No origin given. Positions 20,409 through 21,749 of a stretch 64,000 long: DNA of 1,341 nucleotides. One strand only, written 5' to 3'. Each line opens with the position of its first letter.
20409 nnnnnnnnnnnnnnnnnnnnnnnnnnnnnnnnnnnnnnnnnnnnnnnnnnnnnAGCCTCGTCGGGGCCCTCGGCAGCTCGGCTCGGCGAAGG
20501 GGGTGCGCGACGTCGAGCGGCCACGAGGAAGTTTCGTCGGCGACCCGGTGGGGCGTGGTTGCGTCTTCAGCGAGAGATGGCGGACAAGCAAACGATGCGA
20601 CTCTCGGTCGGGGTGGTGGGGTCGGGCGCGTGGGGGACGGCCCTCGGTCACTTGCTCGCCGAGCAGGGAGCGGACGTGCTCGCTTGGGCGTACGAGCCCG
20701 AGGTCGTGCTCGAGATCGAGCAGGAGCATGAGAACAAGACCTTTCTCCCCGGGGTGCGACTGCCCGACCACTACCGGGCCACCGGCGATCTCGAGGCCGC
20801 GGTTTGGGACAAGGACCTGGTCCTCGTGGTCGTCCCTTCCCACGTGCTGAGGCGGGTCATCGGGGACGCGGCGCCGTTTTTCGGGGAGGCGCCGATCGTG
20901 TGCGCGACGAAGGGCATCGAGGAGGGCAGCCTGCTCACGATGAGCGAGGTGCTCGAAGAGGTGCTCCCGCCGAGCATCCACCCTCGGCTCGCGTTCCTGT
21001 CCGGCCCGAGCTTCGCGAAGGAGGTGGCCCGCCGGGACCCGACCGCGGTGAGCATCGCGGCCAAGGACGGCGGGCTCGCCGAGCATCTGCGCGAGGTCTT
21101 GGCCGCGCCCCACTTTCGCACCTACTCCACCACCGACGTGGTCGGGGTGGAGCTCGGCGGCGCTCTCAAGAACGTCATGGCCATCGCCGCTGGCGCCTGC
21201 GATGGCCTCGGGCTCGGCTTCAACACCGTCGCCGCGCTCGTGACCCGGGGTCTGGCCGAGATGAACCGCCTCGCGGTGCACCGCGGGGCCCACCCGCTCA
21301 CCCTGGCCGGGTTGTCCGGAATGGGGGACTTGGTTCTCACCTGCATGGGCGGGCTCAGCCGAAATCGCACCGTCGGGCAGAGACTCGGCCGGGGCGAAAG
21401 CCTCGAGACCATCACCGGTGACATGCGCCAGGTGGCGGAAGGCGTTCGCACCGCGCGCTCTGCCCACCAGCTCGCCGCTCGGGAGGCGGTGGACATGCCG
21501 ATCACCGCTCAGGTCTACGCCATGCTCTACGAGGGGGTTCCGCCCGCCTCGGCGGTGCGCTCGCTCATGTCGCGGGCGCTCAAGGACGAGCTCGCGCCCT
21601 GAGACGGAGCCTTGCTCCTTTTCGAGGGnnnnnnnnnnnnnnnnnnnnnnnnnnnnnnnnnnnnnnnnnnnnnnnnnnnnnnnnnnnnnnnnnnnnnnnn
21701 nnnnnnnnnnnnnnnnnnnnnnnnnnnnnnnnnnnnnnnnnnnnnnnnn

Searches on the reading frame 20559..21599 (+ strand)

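Call 64: search_protein_families(library=ncbifam, proteins=[window:20559-21599:+], max_evalue=0.001)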
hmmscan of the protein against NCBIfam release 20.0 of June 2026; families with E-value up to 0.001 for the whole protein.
window:20559-21599:+ (347 aa): 18 families
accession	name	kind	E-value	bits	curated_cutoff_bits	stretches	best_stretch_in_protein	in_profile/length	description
NF000942.0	PRK00094.1-4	subfamily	2.4e-129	431.3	257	1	16-344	4-332/334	NAD(P)H-dependent glycerol-3-phosphate dehydrogenase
NF000940.0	PRK00094.1-2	subfamily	1.3e-112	376.6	202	1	17-344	3-328/330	NAD(P)H-dependent glycerol-3-phosphate dehydrogenase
NF000941.0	PRK00094.1-3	equivalog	2.1e-111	372.4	423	1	16-345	3-333/336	NAD(P)H-dependent glycerol-3-phosphate dehydrogenase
NF000939.0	PRK00094.1-1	equivalog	3.5e-95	318.9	473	1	14-344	5-335/339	NAD(P)H-dependent glycerol-3-phosphate dehydrogenase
NF000946.0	PRK00094.2-4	equivalog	2.3e-93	312.8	455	1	14-343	4-331/342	NAD(P)H-dependent glycerol-3-phosphate dehydrogenase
NF009098.0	PRK12439.1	equivalog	1.4e-89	300.8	436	1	11-344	4-335/341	NAD(P)H-dependent glycerol-3-phosphate dehydrogenase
NF000944.0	PRK00094.2-2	equivalog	2.4e-85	286.6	603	1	7-340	13-343/371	NAD(P)H-dependent glycerol-3-phosphate dehydrogenase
NF011211.0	PRK14618.1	equivalog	7.4e-85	285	489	1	16-344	6-328/328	NAD(P)H-dependent glycerol-3-phosphate dehydrogenase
NF011212.0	PRK14619.1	equivalog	2.3e-78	263.5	377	1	75-345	39-308/309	NAD(P)H-dependent glycerol-3-phosphate dehydrogenase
NF000943.0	PRK00094.2-1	equivalog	2.2e-65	221.1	400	1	16-339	2-295/296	NAD(P)H-dependent glycerol-3-phosphate dehydrogenase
NF011213.0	PRK14620.1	equivalog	1.3e-64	218.4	478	1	16-336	2-324/326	NAD(P)H-dependent glycerol-3-phosphate dehydrogenase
TIGR03376.1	glycerol3P_DH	equivalog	2.9e-62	210.8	285.5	1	17-330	2-336/342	glycerol-3-phosphate dehydrogenase (NAD(+))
NF000947.0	PRK00094.2-5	equivalog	3.1e-49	168.2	251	1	17-325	7-316/323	NAD(P)H-dependent glycerol-3-phosphate dehydrogenase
NF000945.0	PRK00094.2-3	equivalog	6.6e-44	151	491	1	17-335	3-345/352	NAD(P)H-dependent glycerol-3-phosphate dehydrogenase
NF005091.0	PRK06522.2-2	equivalog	3.6e-06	26.4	252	1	16-244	3-228/302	2-dehydropantoate 2-reductase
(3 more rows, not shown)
